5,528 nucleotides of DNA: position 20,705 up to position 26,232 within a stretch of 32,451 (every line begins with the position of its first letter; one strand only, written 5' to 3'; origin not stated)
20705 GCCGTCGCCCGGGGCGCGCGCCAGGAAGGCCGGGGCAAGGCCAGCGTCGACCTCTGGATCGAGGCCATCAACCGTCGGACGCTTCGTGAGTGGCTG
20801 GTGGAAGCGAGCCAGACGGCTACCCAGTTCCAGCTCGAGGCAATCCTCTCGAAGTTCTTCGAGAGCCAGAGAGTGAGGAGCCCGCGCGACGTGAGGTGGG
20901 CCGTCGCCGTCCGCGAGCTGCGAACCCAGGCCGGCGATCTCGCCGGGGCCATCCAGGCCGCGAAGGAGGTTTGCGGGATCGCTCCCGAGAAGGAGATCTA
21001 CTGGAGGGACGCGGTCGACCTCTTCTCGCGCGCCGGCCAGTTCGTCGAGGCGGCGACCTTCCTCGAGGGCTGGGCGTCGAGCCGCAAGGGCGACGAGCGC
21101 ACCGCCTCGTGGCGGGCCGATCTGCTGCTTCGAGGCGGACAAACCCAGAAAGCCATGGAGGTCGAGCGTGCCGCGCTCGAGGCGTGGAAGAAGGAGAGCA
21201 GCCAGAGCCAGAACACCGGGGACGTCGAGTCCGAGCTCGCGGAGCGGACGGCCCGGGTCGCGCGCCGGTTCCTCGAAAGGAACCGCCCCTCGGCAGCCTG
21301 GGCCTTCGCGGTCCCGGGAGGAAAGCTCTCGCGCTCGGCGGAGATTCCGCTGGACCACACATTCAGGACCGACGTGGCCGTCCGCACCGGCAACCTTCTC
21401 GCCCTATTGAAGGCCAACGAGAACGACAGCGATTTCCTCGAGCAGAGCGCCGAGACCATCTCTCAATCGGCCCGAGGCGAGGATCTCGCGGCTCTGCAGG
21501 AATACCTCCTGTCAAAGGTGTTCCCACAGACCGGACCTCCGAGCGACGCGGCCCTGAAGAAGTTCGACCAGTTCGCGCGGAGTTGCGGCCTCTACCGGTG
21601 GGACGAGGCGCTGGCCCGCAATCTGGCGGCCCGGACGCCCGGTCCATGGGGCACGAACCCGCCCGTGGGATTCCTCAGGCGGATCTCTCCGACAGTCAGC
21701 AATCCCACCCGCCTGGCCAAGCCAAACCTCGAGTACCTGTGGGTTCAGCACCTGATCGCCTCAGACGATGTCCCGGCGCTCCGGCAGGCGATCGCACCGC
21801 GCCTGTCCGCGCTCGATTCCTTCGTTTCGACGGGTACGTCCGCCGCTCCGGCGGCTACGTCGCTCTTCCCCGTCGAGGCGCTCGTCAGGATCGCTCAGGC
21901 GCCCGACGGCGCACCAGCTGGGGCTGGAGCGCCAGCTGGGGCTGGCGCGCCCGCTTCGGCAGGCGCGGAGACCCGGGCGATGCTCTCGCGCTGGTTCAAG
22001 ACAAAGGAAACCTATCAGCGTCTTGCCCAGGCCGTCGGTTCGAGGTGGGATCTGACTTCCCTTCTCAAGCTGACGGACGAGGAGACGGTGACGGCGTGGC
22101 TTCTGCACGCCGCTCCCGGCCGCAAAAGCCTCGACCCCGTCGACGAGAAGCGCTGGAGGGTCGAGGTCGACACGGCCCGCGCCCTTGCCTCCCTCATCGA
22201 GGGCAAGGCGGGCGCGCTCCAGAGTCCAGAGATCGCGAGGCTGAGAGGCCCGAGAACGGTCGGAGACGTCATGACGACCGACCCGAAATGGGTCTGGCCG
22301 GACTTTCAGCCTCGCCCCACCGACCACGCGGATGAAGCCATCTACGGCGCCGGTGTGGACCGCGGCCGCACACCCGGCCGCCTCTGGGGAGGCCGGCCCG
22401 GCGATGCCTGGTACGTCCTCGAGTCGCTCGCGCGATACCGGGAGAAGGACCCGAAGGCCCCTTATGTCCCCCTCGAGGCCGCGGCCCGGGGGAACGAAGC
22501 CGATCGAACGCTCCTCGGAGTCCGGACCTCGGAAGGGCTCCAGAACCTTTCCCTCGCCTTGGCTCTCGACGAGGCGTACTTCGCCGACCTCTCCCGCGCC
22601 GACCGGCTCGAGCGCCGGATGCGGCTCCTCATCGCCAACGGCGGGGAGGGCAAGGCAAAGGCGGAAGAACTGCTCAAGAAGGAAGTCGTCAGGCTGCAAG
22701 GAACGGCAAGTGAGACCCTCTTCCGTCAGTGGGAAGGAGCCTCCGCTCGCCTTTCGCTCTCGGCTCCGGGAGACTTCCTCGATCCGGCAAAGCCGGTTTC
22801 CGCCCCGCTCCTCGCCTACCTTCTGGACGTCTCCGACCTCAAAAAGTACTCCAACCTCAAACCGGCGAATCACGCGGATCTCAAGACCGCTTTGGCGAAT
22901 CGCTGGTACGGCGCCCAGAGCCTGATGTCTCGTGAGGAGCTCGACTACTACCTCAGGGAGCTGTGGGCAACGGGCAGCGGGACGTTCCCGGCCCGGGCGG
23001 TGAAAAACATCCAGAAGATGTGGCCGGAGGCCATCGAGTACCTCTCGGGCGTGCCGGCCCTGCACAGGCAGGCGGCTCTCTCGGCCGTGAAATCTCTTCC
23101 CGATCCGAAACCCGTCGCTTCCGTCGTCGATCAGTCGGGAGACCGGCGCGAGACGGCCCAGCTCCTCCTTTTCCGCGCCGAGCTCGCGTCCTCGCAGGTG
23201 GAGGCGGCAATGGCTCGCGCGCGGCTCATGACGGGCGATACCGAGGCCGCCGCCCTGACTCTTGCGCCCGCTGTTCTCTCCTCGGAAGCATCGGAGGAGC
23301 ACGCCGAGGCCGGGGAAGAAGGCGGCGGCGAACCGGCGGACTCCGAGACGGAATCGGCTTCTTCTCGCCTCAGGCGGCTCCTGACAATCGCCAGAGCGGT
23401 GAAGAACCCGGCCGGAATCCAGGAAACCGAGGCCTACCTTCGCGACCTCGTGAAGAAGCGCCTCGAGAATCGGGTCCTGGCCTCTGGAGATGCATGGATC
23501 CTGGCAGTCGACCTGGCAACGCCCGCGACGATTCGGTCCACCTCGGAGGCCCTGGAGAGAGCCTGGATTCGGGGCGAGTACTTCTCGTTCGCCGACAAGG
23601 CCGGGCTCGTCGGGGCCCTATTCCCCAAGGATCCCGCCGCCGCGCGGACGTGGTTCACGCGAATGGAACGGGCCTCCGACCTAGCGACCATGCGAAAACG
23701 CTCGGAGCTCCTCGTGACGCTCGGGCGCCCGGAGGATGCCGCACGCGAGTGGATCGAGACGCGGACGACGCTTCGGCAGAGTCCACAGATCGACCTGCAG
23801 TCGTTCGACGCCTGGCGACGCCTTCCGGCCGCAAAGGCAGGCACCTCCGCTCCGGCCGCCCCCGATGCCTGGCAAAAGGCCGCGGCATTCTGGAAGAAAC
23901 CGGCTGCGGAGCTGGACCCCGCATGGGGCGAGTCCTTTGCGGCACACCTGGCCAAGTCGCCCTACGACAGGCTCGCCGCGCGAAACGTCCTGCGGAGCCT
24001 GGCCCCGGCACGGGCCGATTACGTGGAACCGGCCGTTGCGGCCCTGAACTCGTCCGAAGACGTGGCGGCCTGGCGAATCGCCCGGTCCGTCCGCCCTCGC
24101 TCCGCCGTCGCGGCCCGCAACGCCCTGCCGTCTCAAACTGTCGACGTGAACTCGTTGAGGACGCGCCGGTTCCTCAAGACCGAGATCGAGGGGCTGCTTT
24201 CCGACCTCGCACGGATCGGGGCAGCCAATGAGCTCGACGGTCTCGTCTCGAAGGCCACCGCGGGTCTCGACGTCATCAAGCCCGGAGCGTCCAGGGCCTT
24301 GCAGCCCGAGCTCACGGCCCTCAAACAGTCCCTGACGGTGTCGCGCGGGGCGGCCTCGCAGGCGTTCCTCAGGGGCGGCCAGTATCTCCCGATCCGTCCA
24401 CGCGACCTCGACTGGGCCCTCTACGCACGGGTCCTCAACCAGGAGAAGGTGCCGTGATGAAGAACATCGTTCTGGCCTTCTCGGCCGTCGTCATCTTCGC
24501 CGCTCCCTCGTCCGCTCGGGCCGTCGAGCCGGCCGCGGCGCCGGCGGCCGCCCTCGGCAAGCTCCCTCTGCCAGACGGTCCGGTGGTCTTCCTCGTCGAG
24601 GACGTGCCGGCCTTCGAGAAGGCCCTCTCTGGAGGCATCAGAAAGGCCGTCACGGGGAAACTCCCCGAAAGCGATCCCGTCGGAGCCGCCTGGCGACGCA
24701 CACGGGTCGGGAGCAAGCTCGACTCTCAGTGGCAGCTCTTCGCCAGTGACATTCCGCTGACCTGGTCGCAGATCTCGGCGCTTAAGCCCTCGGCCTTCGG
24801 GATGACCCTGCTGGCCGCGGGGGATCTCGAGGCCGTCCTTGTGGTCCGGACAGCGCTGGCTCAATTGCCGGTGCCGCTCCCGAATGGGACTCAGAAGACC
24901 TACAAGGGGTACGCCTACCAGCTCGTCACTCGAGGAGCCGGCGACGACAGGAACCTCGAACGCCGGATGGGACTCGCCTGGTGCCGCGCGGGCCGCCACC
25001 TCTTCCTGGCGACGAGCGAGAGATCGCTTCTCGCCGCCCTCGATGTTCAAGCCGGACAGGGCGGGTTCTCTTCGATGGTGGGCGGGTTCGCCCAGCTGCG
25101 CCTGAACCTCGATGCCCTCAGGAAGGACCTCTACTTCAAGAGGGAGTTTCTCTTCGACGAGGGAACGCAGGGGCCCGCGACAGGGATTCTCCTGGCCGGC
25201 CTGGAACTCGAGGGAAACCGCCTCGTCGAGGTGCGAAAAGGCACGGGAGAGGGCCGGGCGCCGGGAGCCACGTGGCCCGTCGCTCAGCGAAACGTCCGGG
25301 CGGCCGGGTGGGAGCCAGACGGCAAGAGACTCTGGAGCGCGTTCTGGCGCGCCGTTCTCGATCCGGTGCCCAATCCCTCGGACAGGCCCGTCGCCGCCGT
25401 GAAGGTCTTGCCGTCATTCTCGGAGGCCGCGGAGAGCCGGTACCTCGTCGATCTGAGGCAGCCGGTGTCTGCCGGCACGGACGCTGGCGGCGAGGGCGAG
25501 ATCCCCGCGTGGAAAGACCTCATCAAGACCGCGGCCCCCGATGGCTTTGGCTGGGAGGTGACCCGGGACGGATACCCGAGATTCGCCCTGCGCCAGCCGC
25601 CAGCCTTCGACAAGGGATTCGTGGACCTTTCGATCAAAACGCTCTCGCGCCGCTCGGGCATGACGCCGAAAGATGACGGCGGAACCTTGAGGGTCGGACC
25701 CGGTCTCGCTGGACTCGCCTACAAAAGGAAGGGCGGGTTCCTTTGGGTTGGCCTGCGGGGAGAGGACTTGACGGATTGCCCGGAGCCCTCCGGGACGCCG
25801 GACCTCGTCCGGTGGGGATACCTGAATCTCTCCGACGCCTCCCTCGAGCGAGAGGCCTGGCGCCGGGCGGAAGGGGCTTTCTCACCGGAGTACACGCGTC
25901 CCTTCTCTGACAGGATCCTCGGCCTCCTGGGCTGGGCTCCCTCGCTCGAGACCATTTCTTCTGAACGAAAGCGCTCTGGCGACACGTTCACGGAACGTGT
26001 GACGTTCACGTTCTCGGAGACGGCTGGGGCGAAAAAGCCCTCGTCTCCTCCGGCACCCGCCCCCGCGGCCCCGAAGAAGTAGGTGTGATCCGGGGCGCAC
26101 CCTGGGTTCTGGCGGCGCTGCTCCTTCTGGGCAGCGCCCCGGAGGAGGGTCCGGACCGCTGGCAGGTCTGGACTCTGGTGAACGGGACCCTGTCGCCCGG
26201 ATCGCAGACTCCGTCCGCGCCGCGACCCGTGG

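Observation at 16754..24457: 2567-aa secreted, apparently all-alpha giant protein with no recognisable catalytic motif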

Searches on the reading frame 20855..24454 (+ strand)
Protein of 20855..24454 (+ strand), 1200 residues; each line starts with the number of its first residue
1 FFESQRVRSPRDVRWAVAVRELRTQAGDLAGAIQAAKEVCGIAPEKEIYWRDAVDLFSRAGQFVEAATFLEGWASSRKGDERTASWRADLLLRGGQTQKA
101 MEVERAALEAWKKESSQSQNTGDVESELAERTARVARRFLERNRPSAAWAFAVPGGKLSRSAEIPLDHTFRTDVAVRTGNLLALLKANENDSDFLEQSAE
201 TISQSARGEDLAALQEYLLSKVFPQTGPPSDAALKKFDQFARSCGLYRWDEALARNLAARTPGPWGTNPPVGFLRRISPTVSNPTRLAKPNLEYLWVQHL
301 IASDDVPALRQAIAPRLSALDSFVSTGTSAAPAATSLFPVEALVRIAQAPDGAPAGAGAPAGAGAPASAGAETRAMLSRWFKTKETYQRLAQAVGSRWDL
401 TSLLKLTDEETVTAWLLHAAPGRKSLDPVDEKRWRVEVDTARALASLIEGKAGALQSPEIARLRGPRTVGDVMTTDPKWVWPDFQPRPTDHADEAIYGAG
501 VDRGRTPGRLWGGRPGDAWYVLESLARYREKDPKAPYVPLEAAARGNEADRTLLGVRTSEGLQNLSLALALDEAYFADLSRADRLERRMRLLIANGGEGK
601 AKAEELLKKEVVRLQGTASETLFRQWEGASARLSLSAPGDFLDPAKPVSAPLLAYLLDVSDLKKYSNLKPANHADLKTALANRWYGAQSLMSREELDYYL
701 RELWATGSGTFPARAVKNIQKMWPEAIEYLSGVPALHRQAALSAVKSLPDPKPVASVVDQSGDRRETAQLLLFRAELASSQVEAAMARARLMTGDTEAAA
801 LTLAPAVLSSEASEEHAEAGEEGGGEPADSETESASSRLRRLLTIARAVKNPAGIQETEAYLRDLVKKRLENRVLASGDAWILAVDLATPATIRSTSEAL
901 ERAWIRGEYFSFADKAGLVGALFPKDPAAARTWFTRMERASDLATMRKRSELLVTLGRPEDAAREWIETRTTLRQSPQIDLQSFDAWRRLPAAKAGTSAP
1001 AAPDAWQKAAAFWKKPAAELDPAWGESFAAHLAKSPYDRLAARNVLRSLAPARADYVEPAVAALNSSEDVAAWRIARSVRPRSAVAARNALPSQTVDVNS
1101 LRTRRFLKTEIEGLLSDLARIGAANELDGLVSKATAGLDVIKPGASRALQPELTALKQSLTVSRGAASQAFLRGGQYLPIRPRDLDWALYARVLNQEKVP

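Call 50: predict_structure(alignment_id=A5)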
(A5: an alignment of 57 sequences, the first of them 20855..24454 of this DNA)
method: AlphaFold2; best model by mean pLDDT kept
length: 1200 residues; sequences in the alignment: 57
mean_pLDDT: 90.4   pTM: 0.84
mean pLDDT of the five models: 90.4, 87.7, 85.8, 85.6, 85.5
residues with pLDDT >= 90: 929; 70-90: 189; 50-70: 45; < 50: 37
segments of 3 or more residues with pLDDT < 50: 796-831
pLDDT, mean of each block of 10 residues (from residue 1): 82 90 93 95 94 95 96 95 97 96 98 96 97 97 96 94 96 96 97 97 96 98 96 97 97 96 93 96 92 94 94 91 85 70 90 57 71 94 92 86 88 84 69 89 92 94 89 87 92 89 90 91 96 96 87 96 96 93 94 95 97 95 91 93 96 92 91 95 88 92 95 89 94 95 96 96 94 97 96 63 41 37 39 74 95 96 92 82 95 95 91 95 96 94 95 95 94 92 95 78 94 96 96 97 97 97 90 97 95 92 94 98 95 93 91 92 69 77 93 87
secondary structure, 60 per line:
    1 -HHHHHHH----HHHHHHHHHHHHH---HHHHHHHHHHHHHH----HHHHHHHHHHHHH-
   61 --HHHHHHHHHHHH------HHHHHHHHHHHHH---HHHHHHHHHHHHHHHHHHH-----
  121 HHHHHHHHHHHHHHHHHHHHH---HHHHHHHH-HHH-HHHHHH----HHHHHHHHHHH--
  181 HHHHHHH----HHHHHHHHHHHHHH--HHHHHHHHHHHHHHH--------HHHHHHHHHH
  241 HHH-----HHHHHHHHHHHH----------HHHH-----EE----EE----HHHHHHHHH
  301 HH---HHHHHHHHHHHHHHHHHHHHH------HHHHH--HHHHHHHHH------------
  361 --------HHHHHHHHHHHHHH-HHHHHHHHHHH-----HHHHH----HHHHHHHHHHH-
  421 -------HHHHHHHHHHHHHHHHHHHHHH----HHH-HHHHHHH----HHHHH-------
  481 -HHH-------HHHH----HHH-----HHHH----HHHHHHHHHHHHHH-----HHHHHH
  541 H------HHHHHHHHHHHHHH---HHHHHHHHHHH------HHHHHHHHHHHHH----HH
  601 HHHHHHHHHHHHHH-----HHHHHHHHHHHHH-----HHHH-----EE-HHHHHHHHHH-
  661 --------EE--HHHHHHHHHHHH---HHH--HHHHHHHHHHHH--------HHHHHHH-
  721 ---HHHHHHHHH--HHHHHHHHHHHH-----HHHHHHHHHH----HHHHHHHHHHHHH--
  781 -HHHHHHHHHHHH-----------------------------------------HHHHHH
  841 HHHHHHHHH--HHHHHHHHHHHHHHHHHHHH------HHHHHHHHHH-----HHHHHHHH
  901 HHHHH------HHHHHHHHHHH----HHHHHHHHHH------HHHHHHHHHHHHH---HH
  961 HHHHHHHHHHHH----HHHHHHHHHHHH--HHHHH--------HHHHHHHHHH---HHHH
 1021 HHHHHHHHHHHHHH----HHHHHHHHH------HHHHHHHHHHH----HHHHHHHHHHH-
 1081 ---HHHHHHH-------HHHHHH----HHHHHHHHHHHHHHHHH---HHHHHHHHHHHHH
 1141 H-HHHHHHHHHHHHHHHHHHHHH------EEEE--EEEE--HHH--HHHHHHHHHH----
elements in order (helices of 4 or more, strands of 3 or more residues): H2-8 H13-25 H29-42 H47-59 H63-74 H81-93 H97-115 H121-141 H145-152 H158-163 H168-178 H181-187 H192-205 H208-222 H231-243 H249-260 H271-274 H292-302 H306-326 H333-337 H340-348 H369-382 H384-394 H400-404 H409-419 H428-449 H458-464 H469-473 H492-495 H508-511 H516-529 H535-541 H548-561 H565-575 H582-594 H599-614 H620-632 H638-641 H650-659 H673-684 H693-704 H713-719 H724-732 H735-746 H752-761 H766-778 H782-793 H835-849 H852-871 H878-887 H893-905 H912-922 H927-936 H943-955 H959-972 H977-988 H991-995 H1004-1013 H1017-1034 H1039-1047 H1054-1064 H1069-1079 H1084-1090 H1098-1103 H1108-1124 H1128-1141 H1143-1163 E1170-1173 E1176-1179 H1187-1196

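Call 94: fold_search(model_id=the predicted structure, library=pdb)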
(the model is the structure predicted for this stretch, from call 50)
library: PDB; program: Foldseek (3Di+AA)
matches with E <= 10: 1204; with E <= 0.001: 24
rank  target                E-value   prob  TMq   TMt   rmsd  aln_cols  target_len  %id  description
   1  8bbg_D                2.8e-07  1.00  0.14  0.13  44.9      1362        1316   11  Structure of the IFT-A complex; anterograde IFT-A train model (released 2022-12-21)
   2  8fgw_D                7.2e-07  1.00  0.14  0.13  43.3      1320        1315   12  Human IFT-A complex structures provide molecular insights into ciliary transport (released 2023-02-22)
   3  7qds_B                5.5e-06  1.00  0.10  0.11  43.9      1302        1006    9  Apo human SKI complex in the open state (released 2022-02-02)
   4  7qdz_B                1.8e-05  1.00  0.10  0.11  44.0      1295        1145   10  80S-bound human SKI complex in the closed state (released 2022-02-09)
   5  6yj6_A                1.9e-05  1.00  0.12  0.16  35.8      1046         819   12  Structure of the TFIIIC subcomplex tauA (released 2020-09-16)
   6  9rtt_Q                3.7e-05  1.00  0.11  0.14  49.9      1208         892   11  Activated Elongation Complex with IWS1 and ELOF1 (released 2025-09-03)
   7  6af0_A                3.7e-05  1.00  0.09  0.11  47.9      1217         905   11  Structure of Ctr9, Paf1 and Cdc73 ternary complex from Myceliophthora thermophila (released 2018-09-19)
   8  7qdr_B                5.5e-05  1.00  0.11  0.11  44.1      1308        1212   10  Apo human SKI complex in the closed state (released 2022-02-02)
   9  8q9t_E                5.5e-05  1.00  0.11  0.12  51.3      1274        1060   11  CryoEM structure of a S. Cerevisiae Ski238 complex bound to RNA (released 2023-11-29)
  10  8hmd_C                7.9e-05  1.00  0.14  0.13  44.7      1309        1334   11  base module state 2 of Tetrahymena IFT-A (released 2023-06-14)
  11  7xn7_q                1.1e-04  1.00  0.11  0.13  48.7      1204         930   10  RNA polymerase II elongation complex containing Spt4/5, Elf1, Spt6, Spn1 and Paf1C (released 2022-09-07)
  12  9hvq_Q                1.8e-04  1.00  0.11  0.14  47.3      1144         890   11  Structure of the transcribing Pol II-DSIF-PAF-SPT6-RECQL5 complex (released 2025-07-16)
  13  8f5o_D                2.1e-04  0.99  0.14  0.14  46.5      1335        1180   13  Structure of Leishmania tarentolae IFT-A (state 1) (released 2022-12-21)
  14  9g8o_B                2.7e-04  0.99  0.12  0.14  41.5      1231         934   11  human 40S ribosome bound by a SKI238-exosome complex (released 2024-10-16)
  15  4buj_F                3.0e-04  0.96  0.10  0.10  55.5      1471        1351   10  Crystal structure of the S. cerevisiae Ski2-3-8 complex (released 2013-08-28)
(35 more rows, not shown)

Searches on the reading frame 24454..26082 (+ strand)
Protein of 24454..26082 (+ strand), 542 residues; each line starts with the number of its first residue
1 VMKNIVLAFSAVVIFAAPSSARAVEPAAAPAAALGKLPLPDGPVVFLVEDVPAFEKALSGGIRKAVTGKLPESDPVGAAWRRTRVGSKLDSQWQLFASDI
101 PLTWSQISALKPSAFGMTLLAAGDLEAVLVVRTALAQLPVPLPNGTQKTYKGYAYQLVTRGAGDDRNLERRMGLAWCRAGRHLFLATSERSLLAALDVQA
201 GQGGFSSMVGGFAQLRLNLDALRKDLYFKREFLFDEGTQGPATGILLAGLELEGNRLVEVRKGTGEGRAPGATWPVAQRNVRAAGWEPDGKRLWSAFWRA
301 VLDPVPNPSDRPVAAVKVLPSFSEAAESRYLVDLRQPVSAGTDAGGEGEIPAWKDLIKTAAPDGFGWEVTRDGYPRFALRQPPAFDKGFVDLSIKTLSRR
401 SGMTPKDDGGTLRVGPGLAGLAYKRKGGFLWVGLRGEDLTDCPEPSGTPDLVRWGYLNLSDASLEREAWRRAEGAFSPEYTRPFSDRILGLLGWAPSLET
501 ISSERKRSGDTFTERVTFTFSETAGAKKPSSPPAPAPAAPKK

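Call 6: search_protein_families(library=pfam, proteins=[window:24454-26082:+], max_evalue=0.01)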
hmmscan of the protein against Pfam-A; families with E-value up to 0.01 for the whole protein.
window:24454-26082:+ (542 aa): 0 families

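Call 8: search_protein_families(library=ncbifam, proteins=[window:24454-26082:+], max_evalue=0.01)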
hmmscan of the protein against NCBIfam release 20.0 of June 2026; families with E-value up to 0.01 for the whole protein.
window:24454-26082:+ (542 aa): 0 families

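Call 26: search_solved_structures(query=A3, max_evalue=10, show_alignments=1)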
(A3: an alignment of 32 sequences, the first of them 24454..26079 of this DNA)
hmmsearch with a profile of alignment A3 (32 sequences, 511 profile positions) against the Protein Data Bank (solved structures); distinct sequences matched with E-value up to 10: 2.
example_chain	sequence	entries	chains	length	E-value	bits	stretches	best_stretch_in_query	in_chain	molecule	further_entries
7dkh_A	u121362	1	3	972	0.61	11.6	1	327-390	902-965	RNA polymerase-associated protein CTR9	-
5y1i_A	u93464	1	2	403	0.73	11.3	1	49-113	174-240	Cytochrome P450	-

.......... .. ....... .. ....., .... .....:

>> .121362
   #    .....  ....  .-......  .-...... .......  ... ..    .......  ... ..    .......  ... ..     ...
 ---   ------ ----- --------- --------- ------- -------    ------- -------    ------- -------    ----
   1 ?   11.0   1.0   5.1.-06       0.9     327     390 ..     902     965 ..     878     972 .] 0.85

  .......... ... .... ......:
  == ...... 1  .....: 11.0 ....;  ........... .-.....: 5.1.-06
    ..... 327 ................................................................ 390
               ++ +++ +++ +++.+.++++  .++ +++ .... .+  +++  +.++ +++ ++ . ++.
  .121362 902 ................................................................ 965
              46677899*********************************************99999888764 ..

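Call 73: search_protein_families(library=pfam, alignment_id=A3, max_evalue=0.1)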
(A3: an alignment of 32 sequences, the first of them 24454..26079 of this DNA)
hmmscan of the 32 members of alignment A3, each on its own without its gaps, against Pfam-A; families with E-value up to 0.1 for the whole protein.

A. member 1, window:24454-26079:+ (542 aa): 0 families

B. families by the number of members that match (of 32 scanned): 2 families
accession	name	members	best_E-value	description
PF08402.16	TOBE_2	1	0.052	TOBE domain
PF19901.4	DUF6374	1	0.085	Family of unknown function (DUF6374)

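Call 96: search_protein_families(library=padloc, proteins=[window:24454-26079:+], max_evalue=0.01)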
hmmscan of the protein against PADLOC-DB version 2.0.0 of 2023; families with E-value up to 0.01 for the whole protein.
window:24454-26079:+ (542 aa): 0 families
